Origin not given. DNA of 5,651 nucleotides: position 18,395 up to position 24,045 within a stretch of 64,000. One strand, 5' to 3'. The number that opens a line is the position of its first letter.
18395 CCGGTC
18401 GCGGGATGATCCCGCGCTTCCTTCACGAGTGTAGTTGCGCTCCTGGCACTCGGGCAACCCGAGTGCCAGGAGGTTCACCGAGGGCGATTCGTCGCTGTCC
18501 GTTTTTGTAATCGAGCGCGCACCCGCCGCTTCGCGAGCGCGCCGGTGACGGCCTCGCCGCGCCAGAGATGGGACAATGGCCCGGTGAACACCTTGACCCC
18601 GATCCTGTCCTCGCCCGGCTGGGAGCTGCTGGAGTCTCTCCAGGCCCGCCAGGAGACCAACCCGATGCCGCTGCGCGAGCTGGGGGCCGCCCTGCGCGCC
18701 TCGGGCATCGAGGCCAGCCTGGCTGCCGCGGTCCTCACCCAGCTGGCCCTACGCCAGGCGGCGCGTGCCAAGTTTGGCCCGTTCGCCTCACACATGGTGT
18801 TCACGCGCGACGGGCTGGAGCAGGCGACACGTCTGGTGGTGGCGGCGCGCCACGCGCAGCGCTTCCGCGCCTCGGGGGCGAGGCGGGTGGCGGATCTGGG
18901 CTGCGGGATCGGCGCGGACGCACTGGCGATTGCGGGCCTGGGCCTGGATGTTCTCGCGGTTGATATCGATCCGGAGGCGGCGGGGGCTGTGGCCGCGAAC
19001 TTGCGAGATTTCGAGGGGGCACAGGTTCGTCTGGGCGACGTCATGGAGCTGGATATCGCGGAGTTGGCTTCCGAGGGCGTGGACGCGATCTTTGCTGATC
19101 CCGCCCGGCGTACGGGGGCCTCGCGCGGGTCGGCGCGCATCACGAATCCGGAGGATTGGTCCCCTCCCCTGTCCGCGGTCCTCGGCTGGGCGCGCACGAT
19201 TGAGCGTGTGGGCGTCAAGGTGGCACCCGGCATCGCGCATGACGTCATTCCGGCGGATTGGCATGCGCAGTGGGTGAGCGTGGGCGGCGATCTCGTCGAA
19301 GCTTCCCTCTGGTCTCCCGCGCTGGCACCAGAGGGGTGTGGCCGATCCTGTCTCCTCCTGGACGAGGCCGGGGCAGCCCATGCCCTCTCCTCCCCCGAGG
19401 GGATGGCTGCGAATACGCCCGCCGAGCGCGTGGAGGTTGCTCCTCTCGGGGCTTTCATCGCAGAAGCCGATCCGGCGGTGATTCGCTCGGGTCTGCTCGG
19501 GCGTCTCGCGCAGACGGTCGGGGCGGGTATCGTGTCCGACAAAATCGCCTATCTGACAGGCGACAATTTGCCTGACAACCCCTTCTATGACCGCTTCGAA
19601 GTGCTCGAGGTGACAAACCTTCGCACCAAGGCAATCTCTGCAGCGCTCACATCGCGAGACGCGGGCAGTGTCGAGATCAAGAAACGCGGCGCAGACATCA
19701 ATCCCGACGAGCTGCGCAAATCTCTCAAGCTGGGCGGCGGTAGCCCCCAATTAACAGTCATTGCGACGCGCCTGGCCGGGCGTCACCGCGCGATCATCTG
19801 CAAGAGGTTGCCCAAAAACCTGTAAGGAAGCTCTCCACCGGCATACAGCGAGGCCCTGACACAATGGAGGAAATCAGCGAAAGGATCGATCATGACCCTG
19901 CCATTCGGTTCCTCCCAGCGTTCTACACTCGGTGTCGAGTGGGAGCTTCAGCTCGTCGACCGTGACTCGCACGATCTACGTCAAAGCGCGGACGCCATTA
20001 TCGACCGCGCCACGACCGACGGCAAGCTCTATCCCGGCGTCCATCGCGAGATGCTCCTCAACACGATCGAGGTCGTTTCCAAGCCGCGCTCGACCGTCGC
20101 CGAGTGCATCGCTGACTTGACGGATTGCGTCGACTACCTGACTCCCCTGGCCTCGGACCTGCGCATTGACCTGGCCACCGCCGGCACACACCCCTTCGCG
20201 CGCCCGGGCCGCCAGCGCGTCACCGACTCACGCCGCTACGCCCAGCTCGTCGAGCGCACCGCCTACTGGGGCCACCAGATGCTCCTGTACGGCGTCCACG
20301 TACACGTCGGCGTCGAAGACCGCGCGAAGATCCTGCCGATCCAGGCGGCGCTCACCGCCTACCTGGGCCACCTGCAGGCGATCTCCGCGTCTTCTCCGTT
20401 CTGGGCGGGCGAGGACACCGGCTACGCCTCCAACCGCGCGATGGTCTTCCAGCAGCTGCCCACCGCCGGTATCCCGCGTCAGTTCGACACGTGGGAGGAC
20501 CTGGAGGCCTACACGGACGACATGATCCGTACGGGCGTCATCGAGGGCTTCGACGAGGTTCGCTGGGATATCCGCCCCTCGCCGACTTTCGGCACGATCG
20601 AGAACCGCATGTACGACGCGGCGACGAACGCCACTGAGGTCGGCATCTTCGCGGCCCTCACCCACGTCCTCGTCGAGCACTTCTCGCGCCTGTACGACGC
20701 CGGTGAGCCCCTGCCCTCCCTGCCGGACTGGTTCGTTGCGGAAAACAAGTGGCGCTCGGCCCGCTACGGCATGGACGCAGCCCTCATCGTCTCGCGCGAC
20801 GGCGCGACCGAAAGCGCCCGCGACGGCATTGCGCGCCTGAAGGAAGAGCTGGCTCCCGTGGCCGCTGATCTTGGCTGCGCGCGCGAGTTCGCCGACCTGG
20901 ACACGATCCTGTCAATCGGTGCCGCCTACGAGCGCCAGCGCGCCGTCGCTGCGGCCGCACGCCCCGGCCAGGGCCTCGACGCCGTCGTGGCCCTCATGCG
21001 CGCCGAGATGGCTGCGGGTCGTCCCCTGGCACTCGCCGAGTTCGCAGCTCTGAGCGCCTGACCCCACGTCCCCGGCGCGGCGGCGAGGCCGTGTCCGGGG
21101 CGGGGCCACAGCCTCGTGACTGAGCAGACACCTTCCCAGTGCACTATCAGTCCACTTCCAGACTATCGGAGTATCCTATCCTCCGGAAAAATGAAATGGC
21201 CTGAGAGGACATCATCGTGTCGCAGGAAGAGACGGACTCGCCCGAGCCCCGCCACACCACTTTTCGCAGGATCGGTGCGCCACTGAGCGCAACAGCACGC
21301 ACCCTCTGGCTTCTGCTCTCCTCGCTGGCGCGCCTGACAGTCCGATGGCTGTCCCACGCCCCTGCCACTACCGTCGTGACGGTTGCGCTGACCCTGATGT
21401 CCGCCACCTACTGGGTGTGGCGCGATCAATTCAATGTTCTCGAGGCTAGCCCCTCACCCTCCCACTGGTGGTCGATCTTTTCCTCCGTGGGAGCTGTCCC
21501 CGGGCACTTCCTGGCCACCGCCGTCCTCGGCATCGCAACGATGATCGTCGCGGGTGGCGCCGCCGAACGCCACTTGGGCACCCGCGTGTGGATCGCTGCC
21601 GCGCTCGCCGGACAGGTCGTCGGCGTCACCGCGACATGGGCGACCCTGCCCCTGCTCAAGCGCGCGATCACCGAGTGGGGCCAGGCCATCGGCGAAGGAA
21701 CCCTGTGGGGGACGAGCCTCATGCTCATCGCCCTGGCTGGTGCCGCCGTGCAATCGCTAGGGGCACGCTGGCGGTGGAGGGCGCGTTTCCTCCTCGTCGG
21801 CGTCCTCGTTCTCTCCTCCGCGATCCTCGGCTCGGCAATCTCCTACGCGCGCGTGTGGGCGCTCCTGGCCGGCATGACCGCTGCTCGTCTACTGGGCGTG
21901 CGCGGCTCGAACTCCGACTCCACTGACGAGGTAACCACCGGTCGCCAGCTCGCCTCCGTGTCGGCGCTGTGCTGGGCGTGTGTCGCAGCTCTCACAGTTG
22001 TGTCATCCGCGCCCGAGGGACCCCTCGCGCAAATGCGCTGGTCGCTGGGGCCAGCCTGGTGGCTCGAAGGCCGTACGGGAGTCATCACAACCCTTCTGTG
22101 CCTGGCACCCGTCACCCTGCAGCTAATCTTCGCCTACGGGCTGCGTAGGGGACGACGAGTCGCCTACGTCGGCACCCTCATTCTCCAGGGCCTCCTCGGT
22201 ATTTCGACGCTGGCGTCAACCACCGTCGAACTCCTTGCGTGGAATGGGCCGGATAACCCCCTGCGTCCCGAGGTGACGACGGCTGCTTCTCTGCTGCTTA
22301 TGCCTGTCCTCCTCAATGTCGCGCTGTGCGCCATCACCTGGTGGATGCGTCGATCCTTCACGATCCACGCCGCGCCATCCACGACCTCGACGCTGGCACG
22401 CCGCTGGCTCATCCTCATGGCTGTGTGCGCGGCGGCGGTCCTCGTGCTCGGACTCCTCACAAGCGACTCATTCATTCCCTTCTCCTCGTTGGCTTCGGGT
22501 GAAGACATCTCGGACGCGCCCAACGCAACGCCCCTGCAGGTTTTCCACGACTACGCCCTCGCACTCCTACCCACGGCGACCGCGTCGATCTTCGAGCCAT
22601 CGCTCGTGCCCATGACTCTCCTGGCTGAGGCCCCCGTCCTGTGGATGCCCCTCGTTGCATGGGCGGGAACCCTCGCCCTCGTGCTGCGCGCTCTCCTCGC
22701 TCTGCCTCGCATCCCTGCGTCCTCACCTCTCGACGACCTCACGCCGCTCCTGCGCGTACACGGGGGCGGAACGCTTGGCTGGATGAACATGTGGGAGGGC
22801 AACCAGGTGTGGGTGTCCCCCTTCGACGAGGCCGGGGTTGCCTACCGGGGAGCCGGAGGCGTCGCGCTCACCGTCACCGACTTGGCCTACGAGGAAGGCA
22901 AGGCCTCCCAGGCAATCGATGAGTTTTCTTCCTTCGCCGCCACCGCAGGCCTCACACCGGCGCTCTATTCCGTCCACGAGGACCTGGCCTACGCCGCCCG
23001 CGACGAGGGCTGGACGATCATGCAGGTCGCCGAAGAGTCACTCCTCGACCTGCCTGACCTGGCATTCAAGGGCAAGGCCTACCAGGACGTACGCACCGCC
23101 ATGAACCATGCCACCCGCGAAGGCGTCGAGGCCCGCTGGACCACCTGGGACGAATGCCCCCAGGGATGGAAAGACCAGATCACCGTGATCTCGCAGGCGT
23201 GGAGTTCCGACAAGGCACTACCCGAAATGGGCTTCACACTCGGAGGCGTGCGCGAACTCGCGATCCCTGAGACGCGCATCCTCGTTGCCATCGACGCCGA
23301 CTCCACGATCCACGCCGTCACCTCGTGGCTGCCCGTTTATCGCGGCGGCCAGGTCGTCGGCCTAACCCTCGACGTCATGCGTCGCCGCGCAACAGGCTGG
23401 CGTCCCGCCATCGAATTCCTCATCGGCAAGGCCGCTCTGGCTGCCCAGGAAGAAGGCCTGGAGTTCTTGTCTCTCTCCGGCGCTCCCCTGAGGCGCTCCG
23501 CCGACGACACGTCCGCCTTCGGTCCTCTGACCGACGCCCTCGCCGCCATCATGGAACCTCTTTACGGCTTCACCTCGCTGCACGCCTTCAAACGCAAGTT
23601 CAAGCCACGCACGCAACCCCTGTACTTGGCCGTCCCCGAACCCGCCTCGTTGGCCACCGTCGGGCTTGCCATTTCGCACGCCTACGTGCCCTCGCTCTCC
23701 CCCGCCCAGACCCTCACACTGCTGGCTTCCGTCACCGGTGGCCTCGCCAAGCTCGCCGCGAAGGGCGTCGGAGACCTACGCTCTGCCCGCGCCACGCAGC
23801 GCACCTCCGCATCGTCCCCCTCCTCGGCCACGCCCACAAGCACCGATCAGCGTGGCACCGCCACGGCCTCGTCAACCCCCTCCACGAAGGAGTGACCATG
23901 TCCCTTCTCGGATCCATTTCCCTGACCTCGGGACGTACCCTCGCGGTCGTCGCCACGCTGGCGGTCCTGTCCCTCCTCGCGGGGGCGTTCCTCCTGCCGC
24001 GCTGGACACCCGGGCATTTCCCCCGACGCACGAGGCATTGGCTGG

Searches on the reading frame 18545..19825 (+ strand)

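Call 50: search_protein_families(library=pfam, proteins=[window:18545-19825:+], max_evalue=0.0001)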
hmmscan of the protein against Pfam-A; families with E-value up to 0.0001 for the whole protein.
window:18545-19825:+ (426 aa): 5 families
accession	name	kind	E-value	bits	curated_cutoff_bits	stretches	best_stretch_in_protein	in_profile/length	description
PF18096.6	Thump_like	-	4.2e-22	78.2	26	1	350-421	3-78/78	THUMP domain-like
PF05175.20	MTS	-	1.4e-06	28.5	23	1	83-191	8-111/170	Methyltransferase small domain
PF13649.12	Methyltransf_25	-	5.9e-06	27.3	27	1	115-184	1-70/97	Methyltransferase domain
PF08242.18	Methyltransf_12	-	7e-06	27.1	30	1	117-184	2-71/98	Methyltransferase domain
PF08241.18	Methyltransf_11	-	8.8e-05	23.5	21.2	0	117-184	2-66/95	Methyltransferase domain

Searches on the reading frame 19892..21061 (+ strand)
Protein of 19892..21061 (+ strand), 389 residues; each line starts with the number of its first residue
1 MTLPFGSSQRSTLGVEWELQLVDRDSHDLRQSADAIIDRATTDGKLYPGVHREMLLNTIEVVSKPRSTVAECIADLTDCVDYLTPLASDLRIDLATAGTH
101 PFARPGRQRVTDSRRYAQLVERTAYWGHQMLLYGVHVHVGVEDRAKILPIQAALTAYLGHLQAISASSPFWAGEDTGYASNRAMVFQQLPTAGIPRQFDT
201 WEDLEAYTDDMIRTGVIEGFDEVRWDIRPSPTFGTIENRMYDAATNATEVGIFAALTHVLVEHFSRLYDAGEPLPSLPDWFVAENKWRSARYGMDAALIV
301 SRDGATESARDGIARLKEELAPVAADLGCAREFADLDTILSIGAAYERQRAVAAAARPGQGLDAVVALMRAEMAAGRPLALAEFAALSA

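Call 50: search_protein_families(library=pfam, proteins=[window:19892-21061:+], max_evalue=0.0001)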
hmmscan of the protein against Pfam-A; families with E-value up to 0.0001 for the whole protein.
window:19892-21061:+ (389 aa): 1 family
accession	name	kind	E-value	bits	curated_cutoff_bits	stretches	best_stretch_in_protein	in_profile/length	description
PF04107.18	GCS2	-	1.2e-61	209.1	21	1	13-293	1-290/291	Glutamate-cysteine ligase family 2(GCS2)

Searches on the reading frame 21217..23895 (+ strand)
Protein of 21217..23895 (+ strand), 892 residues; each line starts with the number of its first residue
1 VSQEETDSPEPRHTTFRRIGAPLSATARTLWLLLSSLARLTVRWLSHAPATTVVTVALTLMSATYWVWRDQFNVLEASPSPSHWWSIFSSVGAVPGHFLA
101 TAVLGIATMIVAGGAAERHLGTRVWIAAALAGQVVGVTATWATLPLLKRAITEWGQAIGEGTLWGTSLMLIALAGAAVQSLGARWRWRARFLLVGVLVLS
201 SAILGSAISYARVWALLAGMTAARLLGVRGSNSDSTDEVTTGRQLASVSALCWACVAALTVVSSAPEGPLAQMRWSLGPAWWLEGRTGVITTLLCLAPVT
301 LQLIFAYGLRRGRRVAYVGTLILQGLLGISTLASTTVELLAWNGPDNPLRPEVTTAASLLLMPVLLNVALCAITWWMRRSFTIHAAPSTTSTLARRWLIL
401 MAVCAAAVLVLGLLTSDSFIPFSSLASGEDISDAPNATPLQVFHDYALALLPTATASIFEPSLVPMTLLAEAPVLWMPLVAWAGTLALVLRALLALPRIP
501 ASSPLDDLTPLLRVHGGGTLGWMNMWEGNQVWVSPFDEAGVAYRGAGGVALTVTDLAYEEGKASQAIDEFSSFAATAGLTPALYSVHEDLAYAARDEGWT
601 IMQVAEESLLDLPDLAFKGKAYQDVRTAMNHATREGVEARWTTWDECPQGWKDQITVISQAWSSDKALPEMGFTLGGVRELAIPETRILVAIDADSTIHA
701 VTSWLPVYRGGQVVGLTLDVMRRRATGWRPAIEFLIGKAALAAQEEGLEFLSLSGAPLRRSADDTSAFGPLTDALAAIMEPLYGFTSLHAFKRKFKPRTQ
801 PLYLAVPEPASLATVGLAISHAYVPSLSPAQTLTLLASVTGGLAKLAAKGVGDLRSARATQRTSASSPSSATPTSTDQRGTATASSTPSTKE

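Call 50: search_protein_families(library=pfam, proteins=[window:21217-23895:+], max_evalue=0.0001)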
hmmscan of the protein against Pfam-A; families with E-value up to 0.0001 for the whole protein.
window:21217-23895:+ (892 aa): 1 family
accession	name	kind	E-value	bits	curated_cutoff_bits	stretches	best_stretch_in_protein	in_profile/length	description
PF09924.15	LPG_synthase_C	-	7.1e-65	219.4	27.5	1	513-805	6-297/298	Phosphatidylglycerol lysyltransferase, C-terminal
